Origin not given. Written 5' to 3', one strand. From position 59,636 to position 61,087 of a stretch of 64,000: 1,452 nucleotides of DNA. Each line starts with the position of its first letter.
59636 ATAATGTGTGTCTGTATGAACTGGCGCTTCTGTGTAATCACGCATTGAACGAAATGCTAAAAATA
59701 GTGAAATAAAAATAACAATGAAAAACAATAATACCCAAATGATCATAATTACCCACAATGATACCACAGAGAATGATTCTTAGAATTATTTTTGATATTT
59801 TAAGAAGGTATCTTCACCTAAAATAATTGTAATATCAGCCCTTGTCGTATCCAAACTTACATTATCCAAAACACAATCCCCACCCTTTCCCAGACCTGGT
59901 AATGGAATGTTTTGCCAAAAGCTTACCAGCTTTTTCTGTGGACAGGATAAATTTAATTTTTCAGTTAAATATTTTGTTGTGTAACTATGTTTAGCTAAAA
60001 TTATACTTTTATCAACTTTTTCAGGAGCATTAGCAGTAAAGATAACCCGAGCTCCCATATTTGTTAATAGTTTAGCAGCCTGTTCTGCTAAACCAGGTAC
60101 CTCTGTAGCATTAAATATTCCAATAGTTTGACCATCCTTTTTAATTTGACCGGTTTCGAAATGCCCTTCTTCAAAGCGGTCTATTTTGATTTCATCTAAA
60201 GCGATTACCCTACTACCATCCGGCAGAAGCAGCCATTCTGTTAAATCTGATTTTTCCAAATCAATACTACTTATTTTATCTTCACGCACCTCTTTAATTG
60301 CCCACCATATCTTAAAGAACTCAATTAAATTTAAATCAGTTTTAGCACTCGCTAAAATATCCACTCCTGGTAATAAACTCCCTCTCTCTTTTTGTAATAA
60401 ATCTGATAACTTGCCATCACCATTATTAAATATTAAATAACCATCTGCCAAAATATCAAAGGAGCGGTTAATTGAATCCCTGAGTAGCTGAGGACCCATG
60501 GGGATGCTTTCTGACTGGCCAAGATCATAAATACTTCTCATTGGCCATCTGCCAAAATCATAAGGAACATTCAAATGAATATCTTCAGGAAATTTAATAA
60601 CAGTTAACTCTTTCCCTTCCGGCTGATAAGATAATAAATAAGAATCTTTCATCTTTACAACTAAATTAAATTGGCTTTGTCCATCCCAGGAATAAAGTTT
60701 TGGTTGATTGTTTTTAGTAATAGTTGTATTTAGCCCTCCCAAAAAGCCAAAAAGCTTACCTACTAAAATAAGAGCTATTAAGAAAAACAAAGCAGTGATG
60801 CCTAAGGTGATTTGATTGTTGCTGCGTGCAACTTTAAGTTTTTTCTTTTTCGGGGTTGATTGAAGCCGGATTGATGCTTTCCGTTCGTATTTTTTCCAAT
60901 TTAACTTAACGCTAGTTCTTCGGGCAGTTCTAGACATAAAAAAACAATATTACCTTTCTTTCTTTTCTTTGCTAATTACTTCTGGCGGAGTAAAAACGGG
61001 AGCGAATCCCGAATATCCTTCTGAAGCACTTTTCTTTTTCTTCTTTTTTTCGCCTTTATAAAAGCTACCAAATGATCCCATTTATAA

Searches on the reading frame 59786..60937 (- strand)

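Call 92: search_protein_families(library=pfam, proteins=[window:59786-60937:-], max_evalue=0.001)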
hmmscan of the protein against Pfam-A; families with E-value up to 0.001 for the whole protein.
window:59786-60937:- (383 aa): 1 family
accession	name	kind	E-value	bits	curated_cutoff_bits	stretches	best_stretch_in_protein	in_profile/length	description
PF13399.11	LytR_C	-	2.8e-06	28.6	22.2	1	271-331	3-65/86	LytR cell envelope-related transcriptional attenuator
